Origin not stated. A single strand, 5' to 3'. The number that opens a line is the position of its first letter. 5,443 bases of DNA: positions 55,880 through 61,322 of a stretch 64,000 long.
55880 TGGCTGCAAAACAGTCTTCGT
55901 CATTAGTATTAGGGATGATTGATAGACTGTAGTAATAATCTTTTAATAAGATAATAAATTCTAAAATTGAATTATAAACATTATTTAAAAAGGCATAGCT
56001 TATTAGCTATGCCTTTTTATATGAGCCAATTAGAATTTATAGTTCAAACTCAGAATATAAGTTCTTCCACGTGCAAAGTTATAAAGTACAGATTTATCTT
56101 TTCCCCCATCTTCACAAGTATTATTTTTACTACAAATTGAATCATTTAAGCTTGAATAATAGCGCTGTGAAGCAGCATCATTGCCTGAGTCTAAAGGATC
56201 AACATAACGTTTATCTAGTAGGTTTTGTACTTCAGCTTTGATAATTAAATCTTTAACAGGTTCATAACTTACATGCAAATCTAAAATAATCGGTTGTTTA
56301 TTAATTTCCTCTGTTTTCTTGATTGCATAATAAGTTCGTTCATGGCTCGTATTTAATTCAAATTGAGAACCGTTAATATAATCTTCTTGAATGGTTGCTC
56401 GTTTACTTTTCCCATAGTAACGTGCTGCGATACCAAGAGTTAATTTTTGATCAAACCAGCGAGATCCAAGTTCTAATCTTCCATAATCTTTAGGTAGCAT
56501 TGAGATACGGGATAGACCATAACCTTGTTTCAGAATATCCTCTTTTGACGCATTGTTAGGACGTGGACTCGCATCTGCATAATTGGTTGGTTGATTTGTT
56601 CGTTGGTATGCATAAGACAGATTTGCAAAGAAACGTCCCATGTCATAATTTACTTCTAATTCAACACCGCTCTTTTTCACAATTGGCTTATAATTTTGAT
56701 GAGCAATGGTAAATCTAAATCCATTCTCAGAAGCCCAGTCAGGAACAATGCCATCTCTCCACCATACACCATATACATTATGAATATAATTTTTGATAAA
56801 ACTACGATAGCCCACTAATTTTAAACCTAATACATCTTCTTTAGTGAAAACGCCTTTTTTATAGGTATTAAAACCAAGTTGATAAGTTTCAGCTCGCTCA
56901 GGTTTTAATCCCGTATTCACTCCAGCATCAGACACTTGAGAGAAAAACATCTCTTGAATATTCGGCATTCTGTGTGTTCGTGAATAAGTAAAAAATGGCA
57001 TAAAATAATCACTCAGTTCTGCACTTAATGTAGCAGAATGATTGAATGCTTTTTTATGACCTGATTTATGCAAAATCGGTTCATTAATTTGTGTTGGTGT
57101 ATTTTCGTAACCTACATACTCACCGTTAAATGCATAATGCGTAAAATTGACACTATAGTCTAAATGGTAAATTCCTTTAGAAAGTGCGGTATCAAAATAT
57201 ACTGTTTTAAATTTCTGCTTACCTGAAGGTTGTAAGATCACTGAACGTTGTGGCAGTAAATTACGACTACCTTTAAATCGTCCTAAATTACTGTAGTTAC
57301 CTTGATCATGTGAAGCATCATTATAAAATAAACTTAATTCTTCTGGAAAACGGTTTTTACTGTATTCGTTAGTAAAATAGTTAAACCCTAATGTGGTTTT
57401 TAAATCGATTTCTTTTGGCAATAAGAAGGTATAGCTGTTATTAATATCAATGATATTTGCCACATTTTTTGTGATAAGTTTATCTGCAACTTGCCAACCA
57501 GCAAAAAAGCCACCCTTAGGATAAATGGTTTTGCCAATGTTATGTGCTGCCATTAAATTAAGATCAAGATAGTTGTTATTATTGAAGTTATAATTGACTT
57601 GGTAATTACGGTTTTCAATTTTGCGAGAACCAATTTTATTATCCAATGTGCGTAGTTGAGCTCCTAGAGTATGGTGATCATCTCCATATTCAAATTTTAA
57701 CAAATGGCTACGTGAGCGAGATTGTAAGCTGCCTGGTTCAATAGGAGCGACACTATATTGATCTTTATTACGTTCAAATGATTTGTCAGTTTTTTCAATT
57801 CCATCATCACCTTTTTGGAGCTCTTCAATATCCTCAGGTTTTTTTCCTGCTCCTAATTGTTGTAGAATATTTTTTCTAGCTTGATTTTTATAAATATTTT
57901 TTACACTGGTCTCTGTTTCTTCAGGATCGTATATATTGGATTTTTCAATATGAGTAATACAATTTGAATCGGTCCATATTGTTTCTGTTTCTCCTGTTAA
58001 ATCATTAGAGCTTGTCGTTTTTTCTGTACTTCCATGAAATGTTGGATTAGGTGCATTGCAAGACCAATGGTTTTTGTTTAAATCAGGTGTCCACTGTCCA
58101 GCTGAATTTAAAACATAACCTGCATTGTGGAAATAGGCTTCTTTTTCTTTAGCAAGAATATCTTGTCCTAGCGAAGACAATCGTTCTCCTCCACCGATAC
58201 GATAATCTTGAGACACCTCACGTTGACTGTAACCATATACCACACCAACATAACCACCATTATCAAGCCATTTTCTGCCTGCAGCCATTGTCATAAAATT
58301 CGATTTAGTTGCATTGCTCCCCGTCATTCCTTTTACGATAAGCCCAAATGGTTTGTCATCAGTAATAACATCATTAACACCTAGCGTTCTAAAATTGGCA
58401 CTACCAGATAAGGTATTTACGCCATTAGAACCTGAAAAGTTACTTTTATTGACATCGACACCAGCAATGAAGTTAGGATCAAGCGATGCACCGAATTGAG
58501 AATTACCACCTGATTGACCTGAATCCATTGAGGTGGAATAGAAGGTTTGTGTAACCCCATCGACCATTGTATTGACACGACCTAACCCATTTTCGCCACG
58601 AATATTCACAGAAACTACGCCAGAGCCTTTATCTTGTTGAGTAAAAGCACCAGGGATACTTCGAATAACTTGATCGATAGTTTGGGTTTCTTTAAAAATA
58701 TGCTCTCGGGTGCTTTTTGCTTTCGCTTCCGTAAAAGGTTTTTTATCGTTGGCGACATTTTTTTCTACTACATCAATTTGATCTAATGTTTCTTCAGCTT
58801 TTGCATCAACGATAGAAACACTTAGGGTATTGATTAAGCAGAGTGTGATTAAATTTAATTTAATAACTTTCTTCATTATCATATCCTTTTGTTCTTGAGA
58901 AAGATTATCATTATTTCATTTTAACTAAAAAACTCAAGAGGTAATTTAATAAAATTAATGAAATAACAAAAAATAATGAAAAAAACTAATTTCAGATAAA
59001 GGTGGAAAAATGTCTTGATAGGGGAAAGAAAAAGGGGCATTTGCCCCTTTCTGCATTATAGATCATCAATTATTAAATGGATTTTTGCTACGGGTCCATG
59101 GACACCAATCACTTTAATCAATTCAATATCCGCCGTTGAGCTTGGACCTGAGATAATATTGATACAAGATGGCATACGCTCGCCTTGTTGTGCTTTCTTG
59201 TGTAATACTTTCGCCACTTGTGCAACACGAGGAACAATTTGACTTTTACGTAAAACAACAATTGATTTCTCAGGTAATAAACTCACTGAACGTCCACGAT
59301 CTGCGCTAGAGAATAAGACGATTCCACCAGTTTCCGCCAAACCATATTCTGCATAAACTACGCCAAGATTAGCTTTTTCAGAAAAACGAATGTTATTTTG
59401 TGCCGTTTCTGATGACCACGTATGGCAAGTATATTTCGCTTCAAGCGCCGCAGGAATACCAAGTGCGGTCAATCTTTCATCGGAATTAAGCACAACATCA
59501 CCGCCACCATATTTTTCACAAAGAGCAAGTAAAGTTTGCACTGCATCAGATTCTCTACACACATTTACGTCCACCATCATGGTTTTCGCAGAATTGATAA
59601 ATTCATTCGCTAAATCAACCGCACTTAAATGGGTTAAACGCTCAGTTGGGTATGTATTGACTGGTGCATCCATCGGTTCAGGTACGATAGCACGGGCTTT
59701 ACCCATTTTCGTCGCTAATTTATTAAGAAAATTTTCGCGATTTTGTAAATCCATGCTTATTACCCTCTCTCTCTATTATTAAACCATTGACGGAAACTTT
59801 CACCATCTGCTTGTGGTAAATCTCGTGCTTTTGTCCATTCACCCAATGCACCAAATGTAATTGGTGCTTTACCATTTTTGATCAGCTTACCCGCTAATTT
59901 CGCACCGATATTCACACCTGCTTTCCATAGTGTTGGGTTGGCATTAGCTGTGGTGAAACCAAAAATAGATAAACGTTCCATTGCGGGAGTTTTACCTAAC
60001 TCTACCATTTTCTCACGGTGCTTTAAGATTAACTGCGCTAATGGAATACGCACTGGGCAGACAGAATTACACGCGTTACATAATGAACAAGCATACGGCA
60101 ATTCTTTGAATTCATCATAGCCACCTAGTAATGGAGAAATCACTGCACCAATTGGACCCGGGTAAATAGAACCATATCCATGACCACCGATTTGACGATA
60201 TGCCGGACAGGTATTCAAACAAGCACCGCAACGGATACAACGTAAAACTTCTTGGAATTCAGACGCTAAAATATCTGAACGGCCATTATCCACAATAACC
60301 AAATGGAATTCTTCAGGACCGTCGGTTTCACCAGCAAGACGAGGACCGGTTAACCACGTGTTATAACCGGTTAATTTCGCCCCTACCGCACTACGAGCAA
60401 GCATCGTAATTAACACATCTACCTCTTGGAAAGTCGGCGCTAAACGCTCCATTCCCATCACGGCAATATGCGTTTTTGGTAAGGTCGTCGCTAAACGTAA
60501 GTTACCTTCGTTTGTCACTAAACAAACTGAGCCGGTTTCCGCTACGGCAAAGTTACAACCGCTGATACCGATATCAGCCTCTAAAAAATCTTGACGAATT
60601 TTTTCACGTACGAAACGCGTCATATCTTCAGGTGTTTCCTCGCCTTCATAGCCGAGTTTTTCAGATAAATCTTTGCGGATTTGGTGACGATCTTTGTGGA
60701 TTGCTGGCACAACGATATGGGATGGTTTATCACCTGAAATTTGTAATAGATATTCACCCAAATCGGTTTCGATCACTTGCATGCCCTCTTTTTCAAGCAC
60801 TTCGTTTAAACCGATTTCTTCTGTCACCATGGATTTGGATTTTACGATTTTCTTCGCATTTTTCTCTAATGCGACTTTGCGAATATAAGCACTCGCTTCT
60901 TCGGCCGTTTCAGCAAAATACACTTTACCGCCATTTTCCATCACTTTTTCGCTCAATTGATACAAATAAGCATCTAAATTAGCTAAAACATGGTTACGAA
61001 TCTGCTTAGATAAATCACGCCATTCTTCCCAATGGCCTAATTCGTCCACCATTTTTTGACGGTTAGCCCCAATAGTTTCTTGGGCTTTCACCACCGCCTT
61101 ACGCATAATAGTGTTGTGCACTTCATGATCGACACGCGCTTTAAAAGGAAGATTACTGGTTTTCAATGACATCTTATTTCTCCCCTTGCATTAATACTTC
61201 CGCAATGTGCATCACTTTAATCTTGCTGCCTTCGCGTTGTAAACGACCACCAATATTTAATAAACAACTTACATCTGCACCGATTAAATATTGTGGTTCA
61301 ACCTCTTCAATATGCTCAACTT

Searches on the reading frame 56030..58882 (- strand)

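Call 34: search_protein_families(library=ncbifam, proteins=[window:56030-58882:-], max_evalue=1e-10)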
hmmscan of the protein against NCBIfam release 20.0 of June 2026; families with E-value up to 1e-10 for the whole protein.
window:56030-58882:- (950 aa): 2 families
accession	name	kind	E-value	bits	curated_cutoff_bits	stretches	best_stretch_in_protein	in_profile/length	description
TIGR01785.1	TonB-hemin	subfamily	1.7e-52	178.8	316.85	2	413-950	244-677/677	TonB-dependent heme/hemoglobin receptor family protein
TIGR01786.1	TonB-hemlactrns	subfamily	2.3e-52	178.4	323.75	1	34-950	1-719/719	TonB-dependent hemoglobin/transferrin/lactoferrin family receptor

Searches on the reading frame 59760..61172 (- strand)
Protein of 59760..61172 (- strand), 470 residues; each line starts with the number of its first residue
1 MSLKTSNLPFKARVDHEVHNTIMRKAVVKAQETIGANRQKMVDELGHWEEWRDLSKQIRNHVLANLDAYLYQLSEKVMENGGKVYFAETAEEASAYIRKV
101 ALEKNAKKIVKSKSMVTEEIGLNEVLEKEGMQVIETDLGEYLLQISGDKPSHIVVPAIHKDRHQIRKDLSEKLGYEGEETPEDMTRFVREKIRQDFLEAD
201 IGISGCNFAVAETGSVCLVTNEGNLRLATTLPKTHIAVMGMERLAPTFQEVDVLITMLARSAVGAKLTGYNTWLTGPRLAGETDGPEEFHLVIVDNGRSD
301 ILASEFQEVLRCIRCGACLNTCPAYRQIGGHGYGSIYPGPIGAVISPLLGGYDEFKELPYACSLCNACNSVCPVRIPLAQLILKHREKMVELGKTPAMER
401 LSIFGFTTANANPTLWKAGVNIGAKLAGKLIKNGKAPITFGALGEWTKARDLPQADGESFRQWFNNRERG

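Call 44: search_protein_families(library=pfam, proteins=[window:59760-61172:-], max_evalue=0.00001)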
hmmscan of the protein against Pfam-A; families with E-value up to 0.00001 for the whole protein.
window:59760-61172:- (470 aa): 6 families
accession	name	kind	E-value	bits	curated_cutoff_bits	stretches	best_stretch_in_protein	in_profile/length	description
PF02589.21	LUD_dom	-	5e-51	173.6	22.6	1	72-294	3-189/189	LUD domain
PF13183.11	Fer4_8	-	1e-14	55.2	27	1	308-376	1-68/68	4Fe-4S dicluster domain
PF11870.13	LutB_C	-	3.1e-10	40.7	26.8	1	393-468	21-87/88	Lactate utilisation protein B, C-terminal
PF13187.11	Fer4_9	-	7.7e-08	32.7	27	0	291-324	16-49/52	4Fe-4S dicluster domain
PF13237.11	Fer4_10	-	1.6e-07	31.6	25.5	0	311-326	8-24/53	4Fe-4S dicluster domain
PF13534.11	Fer4_17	-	2.1e-06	28.6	22.2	1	311-376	1-60/61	4Fe-4S dicluster domain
